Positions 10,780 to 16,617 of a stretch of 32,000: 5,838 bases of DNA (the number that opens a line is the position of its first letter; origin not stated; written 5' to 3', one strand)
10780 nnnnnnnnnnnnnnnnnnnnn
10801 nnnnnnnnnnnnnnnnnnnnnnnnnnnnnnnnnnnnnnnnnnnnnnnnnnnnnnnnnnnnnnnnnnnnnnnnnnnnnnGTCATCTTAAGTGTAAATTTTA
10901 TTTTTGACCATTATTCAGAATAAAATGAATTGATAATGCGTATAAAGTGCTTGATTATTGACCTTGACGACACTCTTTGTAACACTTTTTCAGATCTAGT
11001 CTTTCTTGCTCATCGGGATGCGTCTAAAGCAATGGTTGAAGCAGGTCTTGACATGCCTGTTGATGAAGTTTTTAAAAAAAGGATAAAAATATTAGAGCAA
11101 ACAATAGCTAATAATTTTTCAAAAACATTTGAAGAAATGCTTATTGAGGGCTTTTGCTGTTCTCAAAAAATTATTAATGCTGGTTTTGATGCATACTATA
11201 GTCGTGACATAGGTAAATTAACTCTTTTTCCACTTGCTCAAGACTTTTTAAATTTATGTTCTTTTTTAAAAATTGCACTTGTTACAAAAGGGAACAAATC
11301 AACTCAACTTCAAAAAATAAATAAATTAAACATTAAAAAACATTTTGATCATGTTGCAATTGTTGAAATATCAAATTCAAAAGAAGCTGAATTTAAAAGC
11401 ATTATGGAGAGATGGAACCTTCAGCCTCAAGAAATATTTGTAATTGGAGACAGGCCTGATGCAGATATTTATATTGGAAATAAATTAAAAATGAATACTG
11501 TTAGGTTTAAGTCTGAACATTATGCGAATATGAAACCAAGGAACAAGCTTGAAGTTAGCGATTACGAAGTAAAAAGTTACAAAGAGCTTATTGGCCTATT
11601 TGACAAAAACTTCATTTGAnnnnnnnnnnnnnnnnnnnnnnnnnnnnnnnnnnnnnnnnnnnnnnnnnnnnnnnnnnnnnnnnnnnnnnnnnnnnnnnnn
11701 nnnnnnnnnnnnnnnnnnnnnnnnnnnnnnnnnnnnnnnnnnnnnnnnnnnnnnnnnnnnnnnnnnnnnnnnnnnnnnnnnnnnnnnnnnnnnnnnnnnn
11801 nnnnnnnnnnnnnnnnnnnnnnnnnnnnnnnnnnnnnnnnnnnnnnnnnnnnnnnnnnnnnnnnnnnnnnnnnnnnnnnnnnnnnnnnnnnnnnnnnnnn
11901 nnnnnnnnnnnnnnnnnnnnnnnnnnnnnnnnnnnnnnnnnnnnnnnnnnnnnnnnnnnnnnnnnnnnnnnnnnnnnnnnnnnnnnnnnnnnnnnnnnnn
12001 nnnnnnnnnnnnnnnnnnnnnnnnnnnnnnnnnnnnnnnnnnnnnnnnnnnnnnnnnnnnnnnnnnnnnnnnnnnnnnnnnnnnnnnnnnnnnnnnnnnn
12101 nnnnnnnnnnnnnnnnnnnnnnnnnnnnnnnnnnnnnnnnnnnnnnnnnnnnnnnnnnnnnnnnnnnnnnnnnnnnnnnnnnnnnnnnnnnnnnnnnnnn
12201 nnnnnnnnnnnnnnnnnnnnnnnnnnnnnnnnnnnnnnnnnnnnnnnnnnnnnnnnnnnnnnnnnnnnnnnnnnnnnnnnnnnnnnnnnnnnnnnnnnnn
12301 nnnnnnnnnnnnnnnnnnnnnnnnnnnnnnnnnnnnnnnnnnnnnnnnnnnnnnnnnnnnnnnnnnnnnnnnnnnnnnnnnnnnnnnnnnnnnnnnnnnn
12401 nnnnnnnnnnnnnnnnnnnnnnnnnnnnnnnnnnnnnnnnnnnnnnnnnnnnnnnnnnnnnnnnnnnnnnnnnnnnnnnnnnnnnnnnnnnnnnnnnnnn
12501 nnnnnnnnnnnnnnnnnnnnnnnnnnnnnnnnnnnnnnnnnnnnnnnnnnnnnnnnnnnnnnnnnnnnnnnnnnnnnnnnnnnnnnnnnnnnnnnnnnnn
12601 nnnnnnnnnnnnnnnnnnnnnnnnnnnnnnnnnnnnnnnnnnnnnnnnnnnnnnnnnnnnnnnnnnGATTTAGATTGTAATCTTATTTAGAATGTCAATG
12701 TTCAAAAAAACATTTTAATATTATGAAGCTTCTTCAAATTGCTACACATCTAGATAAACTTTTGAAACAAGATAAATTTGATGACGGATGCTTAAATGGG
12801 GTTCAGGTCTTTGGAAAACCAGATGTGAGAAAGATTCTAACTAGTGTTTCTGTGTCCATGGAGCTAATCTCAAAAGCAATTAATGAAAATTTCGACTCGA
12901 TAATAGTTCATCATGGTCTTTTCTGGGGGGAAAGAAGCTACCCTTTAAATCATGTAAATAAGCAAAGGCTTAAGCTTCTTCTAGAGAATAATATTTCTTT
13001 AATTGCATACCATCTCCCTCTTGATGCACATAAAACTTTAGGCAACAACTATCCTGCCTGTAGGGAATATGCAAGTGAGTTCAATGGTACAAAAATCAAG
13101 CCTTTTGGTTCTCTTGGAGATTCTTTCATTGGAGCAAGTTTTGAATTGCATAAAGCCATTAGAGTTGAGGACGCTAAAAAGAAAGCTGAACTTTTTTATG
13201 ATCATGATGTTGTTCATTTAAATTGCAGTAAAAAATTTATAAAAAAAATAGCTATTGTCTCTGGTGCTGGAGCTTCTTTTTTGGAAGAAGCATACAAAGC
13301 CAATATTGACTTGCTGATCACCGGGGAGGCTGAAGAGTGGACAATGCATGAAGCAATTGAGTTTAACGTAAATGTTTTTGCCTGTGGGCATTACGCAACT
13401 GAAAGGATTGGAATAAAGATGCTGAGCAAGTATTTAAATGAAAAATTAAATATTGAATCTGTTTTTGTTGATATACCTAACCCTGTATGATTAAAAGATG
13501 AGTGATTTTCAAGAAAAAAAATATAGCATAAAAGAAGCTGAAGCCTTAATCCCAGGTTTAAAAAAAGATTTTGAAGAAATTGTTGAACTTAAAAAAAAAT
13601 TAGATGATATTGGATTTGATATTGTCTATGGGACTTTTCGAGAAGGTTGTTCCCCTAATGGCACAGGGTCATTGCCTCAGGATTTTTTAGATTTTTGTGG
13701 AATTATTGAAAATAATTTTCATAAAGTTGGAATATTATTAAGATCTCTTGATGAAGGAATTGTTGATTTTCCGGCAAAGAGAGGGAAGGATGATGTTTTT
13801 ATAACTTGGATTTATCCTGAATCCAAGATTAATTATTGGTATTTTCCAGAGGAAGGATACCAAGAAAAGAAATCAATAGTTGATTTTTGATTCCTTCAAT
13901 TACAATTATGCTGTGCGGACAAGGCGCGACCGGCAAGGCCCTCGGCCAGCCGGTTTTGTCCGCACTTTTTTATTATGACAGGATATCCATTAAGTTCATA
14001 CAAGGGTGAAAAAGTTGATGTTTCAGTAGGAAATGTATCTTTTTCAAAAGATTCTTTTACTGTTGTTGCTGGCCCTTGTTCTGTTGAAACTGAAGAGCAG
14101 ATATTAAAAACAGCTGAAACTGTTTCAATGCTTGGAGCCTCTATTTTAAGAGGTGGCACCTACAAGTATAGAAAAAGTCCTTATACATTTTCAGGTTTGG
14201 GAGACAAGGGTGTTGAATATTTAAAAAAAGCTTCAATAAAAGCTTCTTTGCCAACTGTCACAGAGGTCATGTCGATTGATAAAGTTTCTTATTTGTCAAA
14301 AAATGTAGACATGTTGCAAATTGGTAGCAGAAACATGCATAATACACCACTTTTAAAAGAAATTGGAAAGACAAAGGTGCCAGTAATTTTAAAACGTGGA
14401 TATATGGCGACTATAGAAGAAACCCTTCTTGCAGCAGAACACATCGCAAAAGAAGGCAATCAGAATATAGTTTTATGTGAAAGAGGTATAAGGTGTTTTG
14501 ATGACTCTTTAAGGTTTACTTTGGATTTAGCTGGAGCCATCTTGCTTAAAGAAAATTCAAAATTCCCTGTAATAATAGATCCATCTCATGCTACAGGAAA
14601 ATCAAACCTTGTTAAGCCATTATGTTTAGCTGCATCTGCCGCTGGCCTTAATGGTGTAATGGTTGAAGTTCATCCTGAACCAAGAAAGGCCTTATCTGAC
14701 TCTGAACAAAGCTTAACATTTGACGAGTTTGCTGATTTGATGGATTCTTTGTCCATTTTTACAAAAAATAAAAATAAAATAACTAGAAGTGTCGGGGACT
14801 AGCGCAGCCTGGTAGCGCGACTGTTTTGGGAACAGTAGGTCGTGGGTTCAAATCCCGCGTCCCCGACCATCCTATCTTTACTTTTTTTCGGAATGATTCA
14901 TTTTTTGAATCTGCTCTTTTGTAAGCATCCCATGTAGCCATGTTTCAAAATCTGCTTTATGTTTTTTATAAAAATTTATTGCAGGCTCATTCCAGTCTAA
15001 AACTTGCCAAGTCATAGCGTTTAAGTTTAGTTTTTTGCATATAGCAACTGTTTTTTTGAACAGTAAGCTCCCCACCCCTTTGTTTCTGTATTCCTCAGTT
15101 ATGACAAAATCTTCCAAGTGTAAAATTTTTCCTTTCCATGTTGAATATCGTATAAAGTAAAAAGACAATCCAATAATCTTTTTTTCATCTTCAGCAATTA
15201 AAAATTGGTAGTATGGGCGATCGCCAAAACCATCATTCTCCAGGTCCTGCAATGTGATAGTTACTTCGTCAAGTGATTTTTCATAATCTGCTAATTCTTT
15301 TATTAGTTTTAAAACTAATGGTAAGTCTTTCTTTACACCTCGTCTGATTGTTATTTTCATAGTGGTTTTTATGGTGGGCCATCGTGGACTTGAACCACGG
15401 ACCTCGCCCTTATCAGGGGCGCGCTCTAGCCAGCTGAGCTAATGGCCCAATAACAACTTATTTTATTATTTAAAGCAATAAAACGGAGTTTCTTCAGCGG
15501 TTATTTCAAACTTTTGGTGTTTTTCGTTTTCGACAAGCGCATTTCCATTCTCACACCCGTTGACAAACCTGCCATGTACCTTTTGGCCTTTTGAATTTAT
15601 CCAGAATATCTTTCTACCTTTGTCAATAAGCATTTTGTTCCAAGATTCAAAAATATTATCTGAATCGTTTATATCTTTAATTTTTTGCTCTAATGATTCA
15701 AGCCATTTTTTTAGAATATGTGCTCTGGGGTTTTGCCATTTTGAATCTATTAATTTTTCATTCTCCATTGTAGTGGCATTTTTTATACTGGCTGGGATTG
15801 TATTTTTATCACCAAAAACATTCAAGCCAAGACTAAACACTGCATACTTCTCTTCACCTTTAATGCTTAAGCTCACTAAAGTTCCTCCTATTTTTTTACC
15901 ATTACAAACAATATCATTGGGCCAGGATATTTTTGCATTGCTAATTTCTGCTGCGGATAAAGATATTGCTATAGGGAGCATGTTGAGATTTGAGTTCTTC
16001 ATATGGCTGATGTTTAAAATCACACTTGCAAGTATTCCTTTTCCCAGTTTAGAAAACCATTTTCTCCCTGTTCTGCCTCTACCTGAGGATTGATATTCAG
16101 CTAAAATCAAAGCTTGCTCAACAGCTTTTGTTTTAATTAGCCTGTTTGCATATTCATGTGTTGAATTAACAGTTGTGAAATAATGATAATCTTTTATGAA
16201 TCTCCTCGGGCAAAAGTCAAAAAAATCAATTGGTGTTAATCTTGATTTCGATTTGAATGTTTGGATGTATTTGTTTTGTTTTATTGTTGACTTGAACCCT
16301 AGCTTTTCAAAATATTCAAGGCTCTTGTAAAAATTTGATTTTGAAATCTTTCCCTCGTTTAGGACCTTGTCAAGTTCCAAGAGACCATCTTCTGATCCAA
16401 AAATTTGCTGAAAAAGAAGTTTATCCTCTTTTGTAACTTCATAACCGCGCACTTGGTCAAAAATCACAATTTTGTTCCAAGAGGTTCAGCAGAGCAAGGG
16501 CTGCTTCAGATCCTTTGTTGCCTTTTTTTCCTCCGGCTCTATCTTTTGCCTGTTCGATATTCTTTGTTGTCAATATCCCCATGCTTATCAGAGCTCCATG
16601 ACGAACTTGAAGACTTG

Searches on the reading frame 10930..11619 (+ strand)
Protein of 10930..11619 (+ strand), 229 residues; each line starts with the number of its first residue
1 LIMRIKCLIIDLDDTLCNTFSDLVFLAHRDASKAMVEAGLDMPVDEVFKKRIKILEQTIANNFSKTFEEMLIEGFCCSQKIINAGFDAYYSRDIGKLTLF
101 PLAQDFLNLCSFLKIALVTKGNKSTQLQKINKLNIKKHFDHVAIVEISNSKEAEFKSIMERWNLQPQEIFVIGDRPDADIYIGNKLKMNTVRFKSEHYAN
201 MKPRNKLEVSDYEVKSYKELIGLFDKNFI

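Call 89: search_protein_families(library=ncbifam, proteins=[window:10930-11619:+], max_evalue=0.0001)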
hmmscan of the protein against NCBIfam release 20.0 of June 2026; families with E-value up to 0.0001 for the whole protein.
window:10930-11619:+ (229 aa): 11 families
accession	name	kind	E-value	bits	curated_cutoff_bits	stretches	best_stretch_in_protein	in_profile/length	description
TIGR02253.1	CTE7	subfamily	5.5e-27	95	169.75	1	5-221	2-221/221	TIGR02253 family HAD-type hydrolase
NF053830.1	RUBPPhHalo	equivalog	1.6e-13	50.9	330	1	84-222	89-232/234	ribulose-1,5-bisphosphate 5-phosphatase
TIGR02254.1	YjjG_YfnB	equivalog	3.9e-11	42.9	159.9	1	80-222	82-221/223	YjjG family noncanonical pyrimidine nucleotidase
TIGR01668.1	YqeG_hyp_ppase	hypoth_equivalog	8.7e-09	35.1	89.1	1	143-200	85-142/170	YqeG family HAD IIIA-type phosphatase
NF052576.1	PymNtasePynAStpc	equivalog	2.7e-08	33.7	350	1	99-225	100-228/229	pyrimidine 5'-nucleotidase PynA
NF009695.0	PRK13222.1-2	equivalog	8.9e-08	31.9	225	1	2-191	3-191/226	phosphoglycolate phosphatase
NF006976.0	PRK09449.1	equivalog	2.5e-07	30.4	183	1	102-223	99-221/225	pyrimidine 5'-nucleotidase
TIGR01452.1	PGP_euk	subfamily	6.2e-06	25.8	201.95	1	152-192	205-245/279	phosphoglycolate/pyridoxal phosphate family phosphatase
NF009804.0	PRK13288.1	equivalog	6.5e-06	25.8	218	0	113-226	99-212/215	pyrophosphatase PpaX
TIGR01662.1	HAD-SF-IIIA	subfamily_domain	1.2e-05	25.5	44.6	0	138-194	77-139/141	HAD-IIIA family hydrolase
TIGR02252.1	DREG-2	subfamily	3e-05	23.9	155.2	0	79-189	88-200/203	HAD hydrolase, REG-2-like, family IA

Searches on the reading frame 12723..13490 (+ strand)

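Call 7: search_protein_families(library=pfam, proteins=[window:12723-13490:+], max_evalue=0.001)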
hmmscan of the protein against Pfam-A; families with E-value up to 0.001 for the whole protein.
window:12723-13490:+ (255 aa): 1 family
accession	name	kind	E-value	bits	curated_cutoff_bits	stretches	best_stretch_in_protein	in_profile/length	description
PF01784.24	DUF34_NIF3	-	3.2e-57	194.5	23.4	1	1-254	1-256/256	Duf34/NIF3 (NGG1p interacting factor 3)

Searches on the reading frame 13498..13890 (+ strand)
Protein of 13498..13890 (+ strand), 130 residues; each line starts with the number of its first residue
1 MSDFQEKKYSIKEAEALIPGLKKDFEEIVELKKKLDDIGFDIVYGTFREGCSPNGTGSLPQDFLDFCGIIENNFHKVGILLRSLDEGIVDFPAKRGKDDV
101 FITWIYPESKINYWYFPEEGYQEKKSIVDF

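Call 7: search_protein_families(library=pfam, proteins=[window:13498-13890:+], max_evalue=0.001)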
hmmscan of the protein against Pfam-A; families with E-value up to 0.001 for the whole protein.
window:13498-13890:+ (130 aa): 1 family
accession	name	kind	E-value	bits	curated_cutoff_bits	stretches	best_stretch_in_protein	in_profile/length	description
PF09969.14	DUF2203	-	2.2e-15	57.8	24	1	9-127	3-122/122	Uncharacterized conserved protein (DUF2203)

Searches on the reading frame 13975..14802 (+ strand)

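Call 7: search_protein_families(library=pfam, proteins=[window:13975-14802:+], max_evalue=0.001)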
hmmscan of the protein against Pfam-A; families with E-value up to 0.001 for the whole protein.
window:13975-14802:+ (275 aa): 2 families
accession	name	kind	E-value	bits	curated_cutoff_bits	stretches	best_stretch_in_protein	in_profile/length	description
PF00793.26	DAHP_synth_1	-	4.5e-67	226.3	25.5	1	25-254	14-256/270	DAHP synthetase I family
PF03102.20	NeuB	-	2.1e-10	40.9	22.1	1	76-168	54-146/241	NeuB family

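Call 89: search_protein_families(library=ncbifam, proteins=[window:13975-14802:+], max_evalue=0.0001)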
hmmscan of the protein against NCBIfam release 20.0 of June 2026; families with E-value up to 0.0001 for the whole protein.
window:13975-14802:+ (275 aa): 10 families
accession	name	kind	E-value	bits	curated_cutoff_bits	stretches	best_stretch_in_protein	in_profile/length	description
NF006421.0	PRK08673.1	subfamily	1.1e-109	366.8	335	1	9-265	76-332/338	3-deoxy-7-phosphoheptulonate synthase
TIGR01361.1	DAHP_synth_Bsub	equivalog_domain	2.6e-99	331.8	267.75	1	9-260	7-258/260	3-deoxy-7-phosphoheptulonate synthase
NF009239.0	PRK12595.1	equivalog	6.9e-85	285.1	279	1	10-267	101-358/360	bifunctional 3-deoxy-7-phosphoheptulonate synthase/chorismate mutase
NF009933.0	PRK13396.1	subfamily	7.5e-85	285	486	1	15-270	88-345/352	3-deoxy-7-phosphoheptulonate synthase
NF041229.1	BagF_FevY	exception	8.1e-75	252.1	700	1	13-259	76-322/340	phospho-2-dehydro-3-deoxyheptonate aldolase BagF/FevY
NF003543.0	PRK05198.1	equivalog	3.5e-31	108.2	242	1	17-263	6-268/273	3-deoxy-8-phosphooctulonate synthase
TIGR01362.1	KDO8P_synth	equivalog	5.2e-30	104.5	314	1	27-260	2-250/258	3-deoxy-8-phosphooctulonate synthase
NF009109.0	PRK12457.1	equivalog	2.7e-16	59.7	457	1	66-258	61-264/281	3-deoxy-8-phosphooctulonate synthase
TIGR03569.1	NeuB_NnaB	equivalog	3.1e-07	29.8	399.65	1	96-166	97-166/329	N-acetylneuraminate synthase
TIGR03586.1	PseI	equivalog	4.6e-06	26.1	340.25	1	104-258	103-249/327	pseudaminic acid synthase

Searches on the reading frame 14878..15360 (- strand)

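Call 7: search_protein_families(library=pfam, proteins=[window:14878-15360:-], max_evalue=0.001)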
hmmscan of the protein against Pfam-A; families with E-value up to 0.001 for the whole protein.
window:14878-15360:- (160 aa): 3 families
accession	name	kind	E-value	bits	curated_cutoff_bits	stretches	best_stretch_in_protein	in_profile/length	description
PF00583.31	Acetyltransf_1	-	8.1e-17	62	20.7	1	39-134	22-114/116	Acetyltransferase (GNAT) family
PF13508.13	Acetyltransf_7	-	2.4e-11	44.3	27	1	50-134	2-80/84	Acetyltransferase (GNAT) domain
PF13673.13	Acetyltransf_10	-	3.3e-07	30.8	23.6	1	48-133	28-104/128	Acetyltransferase (GNAT) domain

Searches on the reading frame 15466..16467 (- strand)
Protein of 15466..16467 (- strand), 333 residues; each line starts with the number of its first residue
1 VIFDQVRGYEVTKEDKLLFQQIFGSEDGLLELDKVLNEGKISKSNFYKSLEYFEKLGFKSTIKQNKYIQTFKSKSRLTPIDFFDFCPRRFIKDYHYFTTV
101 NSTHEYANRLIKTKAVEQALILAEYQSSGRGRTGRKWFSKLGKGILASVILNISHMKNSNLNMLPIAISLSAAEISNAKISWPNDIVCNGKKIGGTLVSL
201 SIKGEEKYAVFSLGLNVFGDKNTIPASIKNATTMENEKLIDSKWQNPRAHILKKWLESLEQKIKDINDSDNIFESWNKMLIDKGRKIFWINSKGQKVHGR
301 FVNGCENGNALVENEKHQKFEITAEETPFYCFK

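Call 7: search_protein_families(library=pfam, proteins=[window:15466-16467:-], max_evalue=0.001)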
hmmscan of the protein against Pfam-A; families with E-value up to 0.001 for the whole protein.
window:15466-16467:- (333 aa): 1 family
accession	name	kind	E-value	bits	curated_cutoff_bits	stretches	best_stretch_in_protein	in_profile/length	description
PF03099.24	BPL_LplA_LipB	-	2.2e-15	57.2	21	1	98-215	3-132/133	Biotin/lipoate A/B protein ligase family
